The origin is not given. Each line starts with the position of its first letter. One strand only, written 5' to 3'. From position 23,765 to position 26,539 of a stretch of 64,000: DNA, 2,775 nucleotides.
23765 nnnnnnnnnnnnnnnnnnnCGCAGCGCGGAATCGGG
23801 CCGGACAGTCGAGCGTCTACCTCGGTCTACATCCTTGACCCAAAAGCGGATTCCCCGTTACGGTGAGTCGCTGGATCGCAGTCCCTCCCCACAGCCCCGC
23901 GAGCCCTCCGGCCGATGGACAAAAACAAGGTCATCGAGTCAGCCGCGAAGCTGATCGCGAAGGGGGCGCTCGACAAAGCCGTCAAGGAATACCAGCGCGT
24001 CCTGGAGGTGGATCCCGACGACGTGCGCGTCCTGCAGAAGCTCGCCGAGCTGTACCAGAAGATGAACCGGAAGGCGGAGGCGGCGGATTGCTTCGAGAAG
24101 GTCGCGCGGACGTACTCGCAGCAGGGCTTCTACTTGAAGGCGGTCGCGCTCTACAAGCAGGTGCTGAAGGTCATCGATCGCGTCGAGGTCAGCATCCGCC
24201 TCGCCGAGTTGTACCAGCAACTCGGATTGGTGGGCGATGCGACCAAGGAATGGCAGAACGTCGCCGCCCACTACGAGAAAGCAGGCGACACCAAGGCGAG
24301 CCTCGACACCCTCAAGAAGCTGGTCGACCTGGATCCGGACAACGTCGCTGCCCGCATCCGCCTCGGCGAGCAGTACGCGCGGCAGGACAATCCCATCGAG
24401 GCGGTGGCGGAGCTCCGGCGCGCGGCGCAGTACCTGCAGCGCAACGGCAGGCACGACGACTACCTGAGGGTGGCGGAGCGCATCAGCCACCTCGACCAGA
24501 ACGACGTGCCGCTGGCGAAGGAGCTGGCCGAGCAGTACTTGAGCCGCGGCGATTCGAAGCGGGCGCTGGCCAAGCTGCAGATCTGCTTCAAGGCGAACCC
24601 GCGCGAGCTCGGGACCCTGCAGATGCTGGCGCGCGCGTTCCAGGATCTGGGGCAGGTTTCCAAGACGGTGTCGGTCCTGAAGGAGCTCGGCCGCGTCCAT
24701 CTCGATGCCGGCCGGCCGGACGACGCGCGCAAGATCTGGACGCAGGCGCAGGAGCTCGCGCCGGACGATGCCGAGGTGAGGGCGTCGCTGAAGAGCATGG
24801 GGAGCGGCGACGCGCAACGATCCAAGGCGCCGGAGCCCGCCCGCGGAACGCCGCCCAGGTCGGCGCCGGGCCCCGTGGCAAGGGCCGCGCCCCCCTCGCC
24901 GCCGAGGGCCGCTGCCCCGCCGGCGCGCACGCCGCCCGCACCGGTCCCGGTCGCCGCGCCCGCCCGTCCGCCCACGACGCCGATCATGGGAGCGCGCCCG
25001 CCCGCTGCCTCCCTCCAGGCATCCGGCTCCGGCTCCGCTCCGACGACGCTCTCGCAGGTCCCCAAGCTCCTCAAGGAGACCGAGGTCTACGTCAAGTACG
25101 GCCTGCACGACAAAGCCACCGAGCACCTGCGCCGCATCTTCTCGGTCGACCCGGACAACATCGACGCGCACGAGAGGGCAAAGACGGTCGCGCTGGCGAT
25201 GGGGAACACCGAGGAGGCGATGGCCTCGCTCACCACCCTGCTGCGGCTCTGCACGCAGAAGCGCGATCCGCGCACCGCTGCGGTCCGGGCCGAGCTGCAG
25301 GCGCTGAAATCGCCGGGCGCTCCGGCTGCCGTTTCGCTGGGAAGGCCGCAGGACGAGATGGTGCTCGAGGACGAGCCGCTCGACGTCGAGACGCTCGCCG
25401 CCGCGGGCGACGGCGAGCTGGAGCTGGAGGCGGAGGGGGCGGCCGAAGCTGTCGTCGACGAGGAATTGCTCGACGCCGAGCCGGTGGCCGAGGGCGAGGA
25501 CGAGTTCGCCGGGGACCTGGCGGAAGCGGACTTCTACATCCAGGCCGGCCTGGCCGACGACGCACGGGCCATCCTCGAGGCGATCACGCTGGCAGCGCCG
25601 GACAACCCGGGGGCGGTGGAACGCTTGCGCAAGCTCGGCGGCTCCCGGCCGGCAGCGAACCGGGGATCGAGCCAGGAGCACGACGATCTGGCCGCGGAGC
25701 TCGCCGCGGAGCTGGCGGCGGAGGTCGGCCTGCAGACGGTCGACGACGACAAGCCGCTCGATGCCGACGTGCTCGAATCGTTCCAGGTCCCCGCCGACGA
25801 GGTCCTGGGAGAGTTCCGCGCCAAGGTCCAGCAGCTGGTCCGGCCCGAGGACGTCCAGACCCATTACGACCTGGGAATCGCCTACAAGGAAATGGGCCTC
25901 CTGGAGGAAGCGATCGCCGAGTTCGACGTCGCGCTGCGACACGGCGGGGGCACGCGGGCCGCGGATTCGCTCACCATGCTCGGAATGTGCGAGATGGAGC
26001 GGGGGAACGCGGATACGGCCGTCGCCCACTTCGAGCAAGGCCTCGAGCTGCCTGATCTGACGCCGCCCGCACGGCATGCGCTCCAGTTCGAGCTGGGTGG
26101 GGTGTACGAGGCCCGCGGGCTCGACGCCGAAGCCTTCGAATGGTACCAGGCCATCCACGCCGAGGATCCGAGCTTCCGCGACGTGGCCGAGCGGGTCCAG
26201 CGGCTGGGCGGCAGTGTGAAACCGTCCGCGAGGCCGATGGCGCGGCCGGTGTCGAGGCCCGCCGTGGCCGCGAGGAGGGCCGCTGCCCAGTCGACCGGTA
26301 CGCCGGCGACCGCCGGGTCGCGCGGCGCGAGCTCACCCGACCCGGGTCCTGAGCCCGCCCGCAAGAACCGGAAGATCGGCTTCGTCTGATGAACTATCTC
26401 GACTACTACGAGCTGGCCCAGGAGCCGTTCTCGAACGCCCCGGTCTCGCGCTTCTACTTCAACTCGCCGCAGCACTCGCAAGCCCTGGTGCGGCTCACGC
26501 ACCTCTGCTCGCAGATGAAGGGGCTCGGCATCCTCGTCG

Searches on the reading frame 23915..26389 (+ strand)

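Call 82: search_protein_families(library=pfam, proteins=[window:23915-26389:+], max_evalue=0.0001)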
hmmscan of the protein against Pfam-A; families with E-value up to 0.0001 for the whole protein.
window:23915-26389:+ (824 aa): 22 families
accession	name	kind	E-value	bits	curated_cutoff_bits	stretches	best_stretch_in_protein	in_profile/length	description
PF13428.12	TPR_14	-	2.4e-36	120.9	23.5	0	254-289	3-38/44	Tetratricopeptide repeat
PF14559.12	TPR_19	-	1.6e-34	118.5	25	1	13-66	1-54/68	Tetratricopeptide repeat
PF07719.23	TPR_2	-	4.5e-31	104.8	27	0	254-285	3-34/34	Tetratricopeptide repeat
PF00515.34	TPR_1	-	1.6e-23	81.9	27.8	0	39-63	3-27/34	Tetratricopeptide repeat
PF13181.12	TPR_8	-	2.9e-22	77.3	25.7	0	38-63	2-27/34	Tetratricopeptide repeat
PF13424.12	TPR_12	-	5.3e-22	78.2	30.1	0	649-712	5-74/77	Tetratricopeptide repeat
PF13414.12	TPR_11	-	3.9e-21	74.9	26.8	1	14-50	5-41/42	TPR repeat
PF13432.12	TPR_16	-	1.1e-19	71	32.7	1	689-752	3-62/65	Tetratricopeptide repeat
PF13431.12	TPR_17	-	2.4e-19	68.4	24.4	0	26-56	2-32/34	Tetratricopeptide repeat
PF13371.12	TPR_9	-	1.4e-15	57.5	35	0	14-64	6-56/73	Tetratricopeptide repeat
PF13174.12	TPR_6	-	2.9e-13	50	26.3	0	39-68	2-31/33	Tetratricopeptide repeat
PF13176.12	TPR_7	-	3.4e-12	45.9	27.9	0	40-63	2-25/36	Tetratricopeptide repeat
PF14561.12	TPR_20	-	2.2e-10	41.2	25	0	400-461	6-64/90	Tetratricopeptide repeat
PF23914.1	TPR_CcmH_CycH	-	4.8e-10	39.9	42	0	399-449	104-154/158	Cytochrome c-type biogenesis protein H TPR domain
PF12895.13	ANAPC3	-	3.1e-09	37.4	27.2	0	178-257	3-81/82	Anaphase-promoting complex, cyclosome, subunit 3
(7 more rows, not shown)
